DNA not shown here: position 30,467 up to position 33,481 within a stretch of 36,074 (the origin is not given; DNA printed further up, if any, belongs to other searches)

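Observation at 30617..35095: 1,492-aa orphan protein with a central transmembrane hairpin and an ~850-aa coiled coil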

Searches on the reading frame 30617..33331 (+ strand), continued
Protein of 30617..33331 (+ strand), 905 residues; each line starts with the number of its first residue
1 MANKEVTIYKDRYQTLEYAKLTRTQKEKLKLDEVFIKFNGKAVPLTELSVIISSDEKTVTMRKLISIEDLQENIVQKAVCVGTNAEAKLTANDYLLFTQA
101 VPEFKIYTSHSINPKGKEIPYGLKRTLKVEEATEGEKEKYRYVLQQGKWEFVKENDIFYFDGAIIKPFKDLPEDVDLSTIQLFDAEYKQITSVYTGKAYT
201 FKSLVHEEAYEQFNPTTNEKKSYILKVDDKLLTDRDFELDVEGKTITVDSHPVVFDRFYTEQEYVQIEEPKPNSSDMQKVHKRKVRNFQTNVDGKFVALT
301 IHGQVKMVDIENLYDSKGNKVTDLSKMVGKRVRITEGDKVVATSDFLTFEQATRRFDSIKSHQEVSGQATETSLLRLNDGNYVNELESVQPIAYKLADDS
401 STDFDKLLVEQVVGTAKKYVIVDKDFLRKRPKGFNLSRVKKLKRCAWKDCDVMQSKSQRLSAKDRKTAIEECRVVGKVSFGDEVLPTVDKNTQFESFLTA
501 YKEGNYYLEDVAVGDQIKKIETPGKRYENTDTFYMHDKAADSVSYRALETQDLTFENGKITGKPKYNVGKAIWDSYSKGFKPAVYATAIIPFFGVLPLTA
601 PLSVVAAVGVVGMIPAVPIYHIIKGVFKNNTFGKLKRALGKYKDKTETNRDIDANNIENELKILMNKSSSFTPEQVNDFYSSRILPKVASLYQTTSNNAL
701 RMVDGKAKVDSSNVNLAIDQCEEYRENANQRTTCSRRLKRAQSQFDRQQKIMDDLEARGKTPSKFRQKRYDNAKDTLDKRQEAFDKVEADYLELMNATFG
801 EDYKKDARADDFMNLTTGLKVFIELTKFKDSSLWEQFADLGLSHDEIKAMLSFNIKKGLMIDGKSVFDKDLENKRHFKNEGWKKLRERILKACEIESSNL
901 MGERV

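Call 92: list_cluster_members(proteins=[P0038, P0045, P0032, P0039, P0042, P0047, P0050, P0061, P0065, P0009])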
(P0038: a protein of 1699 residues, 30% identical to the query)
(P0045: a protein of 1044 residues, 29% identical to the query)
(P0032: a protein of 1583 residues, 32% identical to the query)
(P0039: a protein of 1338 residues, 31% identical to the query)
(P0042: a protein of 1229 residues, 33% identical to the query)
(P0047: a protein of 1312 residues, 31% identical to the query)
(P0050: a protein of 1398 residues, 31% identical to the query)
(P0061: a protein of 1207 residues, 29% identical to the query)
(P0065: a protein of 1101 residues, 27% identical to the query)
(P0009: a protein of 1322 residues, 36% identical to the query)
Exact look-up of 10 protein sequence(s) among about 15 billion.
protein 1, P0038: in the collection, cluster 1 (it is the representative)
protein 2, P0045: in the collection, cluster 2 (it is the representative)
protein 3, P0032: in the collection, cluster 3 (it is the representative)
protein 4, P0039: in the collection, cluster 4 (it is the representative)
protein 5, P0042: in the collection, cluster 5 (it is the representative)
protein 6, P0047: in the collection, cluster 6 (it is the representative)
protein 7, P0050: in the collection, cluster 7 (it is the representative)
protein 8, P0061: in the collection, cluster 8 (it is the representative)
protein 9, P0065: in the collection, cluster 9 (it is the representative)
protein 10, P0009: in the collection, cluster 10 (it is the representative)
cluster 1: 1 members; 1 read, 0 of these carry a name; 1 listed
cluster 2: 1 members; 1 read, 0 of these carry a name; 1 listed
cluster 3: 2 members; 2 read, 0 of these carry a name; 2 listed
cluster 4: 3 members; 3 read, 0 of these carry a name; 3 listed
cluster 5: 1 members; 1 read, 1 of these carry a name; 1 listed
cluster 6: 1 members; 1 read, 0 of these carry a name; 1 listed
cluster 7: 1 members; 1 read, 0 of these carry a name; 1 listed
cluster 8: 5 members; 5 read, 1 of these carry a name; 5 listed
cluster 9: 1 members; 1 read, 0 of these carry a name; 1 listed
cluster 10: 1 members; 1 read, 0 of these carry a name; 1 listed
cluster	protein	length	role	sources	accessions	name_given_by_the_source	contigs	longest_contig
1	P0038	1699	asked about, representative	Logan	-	-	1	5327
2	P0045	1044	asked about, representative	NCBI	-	-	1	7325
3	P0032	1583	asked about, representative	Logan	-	-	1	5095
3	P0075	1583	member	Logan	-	-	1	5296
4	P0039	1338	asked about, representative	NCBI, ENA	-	-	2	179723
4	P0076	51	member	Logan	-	-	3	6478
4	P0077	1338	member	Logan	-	-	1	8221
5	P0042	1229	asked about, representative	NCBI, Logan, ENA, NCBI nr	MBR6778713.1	MAG: hypothetical protein IKM43_00970 [Clostridia bacterium] | hypothetical protein [Clostridia bacterium]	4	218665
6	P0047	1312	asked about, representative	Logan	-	-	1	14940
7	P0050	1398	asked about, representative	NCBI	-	-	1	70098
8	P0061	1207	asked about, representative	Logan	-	-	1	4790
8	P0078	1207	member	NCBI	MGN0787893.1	MAG: hypothetical protein ACI4L6_02385 [Candidatus Onthoplasma sp.]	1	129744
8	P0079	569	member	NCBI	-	-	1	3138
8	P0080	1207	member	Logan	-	-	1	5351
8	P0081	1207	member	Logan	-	-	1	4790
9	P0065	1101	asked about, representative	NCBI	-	-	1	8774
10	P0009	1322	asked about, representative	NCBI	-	-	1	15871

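Call 93: find_encoding_contigs(protein=P0042, flank=10000, max_places=1)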
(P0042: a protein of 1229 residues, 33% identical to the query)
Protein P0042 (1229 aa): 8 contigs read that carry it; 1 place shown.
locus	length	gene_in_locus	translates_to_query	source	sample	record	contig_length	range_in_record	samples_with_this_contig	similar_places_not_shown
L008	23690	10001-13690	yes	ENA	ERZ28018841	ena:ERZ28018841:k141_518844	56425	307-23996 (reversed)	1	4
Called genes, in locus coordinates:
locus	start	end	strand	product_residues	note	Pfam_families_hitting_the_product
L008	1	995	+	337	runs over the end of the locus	PF01168:Ala_racemase_N, PF00842:Ala_racemase_C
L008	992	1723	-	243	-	PF04298:Zn_peptidase_2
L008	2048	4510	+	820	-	-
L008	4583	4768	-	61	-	PF08984:DUF1858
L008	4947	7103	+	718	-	PF00884:Sulfatase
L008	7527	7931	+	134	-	PF06414:Zeta_toxin (weak), PF13671:AAA_33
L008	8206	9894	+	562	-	PF02463:SMC_N (faint), PF13175:AAA_15, PF13304:AAA_21, PF13175:AAA_15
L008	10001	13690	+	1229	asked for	-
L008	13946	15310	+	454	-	PF28494:GlyRS_ins_1 (faint), PF00587:tRNA-synt_2b, PF03129:HGTP_anticodon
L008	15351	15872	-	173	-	-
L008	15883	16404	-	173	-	-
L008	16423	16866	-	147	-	PF01281:Ribosomal_L9_N, PF03948:Ribosomal_L9_C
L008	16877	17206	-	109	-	-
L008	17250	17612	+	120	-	-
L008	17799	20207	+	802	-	PF00133:tRNA-synt_1, PF09334:tRNA-synt_1g, PF13603:tRNA-synt_1_2, PF00133:tRNA-synt_1, PF08264:Anticodon_1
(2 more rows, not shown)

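Call 94: find_encoding_contigs(protein=P0039, flank=10000, max_places=1)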
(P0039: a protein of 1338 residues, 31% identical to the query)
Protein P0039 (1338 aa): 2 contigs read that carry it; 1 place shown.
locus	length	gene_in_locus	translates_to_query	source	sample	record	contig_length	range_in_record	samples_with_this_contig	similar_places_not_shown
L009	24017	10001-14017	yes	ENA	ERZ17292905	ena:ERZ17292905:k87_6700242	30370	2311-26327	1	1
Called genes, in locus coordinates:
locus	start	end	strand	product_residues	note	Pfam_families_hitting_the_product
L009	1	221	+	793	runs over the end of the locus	-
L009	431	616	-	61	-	PF08984:DUF1858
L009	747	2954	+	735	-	PF00884:Sulfatase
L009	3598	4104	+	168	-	-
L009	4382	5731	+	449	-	PF00535:Glycos_transf_2, PF13641:Glyco_tranf_2_3, PF13632:Glyco_trans_2_3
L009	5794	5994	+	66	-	-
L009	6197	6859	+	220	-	PF00702:Hydrolase, PF13419:HAD_2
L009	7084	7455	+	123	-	PF00376:MerR, PF13411:MerR_1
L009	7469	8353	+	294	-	PF04015:DUF362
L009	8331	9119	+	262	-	PF01969:Ni_insertion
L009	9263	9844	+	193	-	PF12822:ECF_trnsprt (weak)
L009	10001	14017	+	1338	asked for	-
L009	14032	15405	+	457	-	PF28494:GlyRS_ins_1 (faint), PF00587:tRNA-synt_2b, PF03129:HGTP_anticodon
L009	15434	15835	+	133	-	PF01042:Ribonuc_L-PSP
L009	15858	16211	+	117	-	-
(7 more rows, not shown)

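Call 95: find_encoding_contigs(protein=P0050, flank=10000, max_places=1)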
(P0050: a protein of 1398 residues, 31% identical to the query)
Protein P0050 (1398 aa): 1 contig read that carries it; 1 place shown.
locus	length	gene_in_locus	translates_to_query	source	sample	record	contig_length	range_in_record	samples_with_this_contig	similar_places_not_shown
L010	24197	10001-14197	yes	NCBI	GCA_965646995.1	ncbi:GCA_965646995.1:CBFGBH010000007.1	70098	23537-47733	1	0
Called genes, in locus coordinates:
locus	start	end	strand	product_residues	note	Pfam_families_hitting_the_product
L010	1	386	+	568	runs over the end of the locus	PF01933:CofD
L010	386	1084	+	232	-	PF01128:IspD (weak), PF12804:NTP_transf_3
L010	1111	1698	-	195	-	-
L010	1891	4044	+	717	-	PF09371:Tex_N, PF22706:Tex_central_region, PF16921:Tex_YqgF, PF14639:YqgF, PF14635:HHH_7, PF12836:HHH_3, PF17674:HHH_9, PF00575:S1, +1 more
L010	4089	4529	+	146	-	PF08769:Spo0A_C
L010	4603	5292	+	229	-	-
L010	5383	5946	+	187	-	-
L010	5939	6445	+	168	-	PF07670:Gate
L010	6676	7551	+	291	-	PF11449:ArsP_2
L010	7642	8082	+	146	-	-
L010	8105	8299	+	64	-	-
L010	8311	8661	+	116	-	PF02452:PemK_toxin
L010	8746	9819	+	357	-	PF07498:Rho_N (weak)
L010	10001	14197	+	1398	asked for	-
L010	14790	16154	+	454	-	PF28494:GlyRS_ins_1 (weak), PF00587:tRNA-synt_2b, PF03129:HGTP_anticodon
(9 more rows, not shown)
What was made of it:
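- A Spo0A_C-domain gene lies near one homologue (call 95). The gene borders a variable island that carries Zeta-toxin/AAA_33, AAA_15/AAA_21 and PemK genes in other genomes (calls 93, 95).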

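Call 99: search_dna_similar(query=window:30617-33331:+, collection=phages, mode=protein, max_evalue=0.001, max_rows=10)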
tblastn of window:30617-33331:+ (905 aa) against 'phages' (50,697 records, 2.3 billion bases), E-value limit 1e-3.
No match.

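Call 100: search_dna_similar(query=window:30617-33331:+, collection=plasmids, mode=protein, max_evalue=0.001, max_rows=10)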
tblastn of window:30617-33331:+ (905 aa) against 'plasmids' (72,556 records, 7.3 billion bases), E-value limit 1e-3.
No match.

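Call 102: find_related_loci(query=A2, collection=viral_contigs, flank=5000)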
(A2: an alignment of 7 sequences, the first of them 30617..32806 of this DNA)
Query A2 (730 aa) in viral_contigs; peptide patterns used: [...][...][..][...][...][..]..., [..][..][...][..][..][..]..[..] (x = any residue, [..] = any of these).
76 stretches matched a pattern, but none encodes a relative of the query by tblastn (E <= 1e-3).
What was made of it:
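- No tblastn hit in 50,697 phage or 72,556 plasmid records (calls 99, 100), and none in IMG/VR (call 102).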

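Call 108: find_related_loci(query=A2, collection=metagenome_contigs, flank=6000)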
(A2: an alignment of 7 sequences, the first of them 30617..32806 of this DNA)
Query A2 (730 aa) in metagenome_contigs; peptide patterns used: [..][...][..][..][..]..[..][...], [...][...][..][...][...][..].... (x = any residue, [..] = any of these).
272 stretches matched a pattern, but none encodes a relative of the query by tblastn (E <= 1e-3).
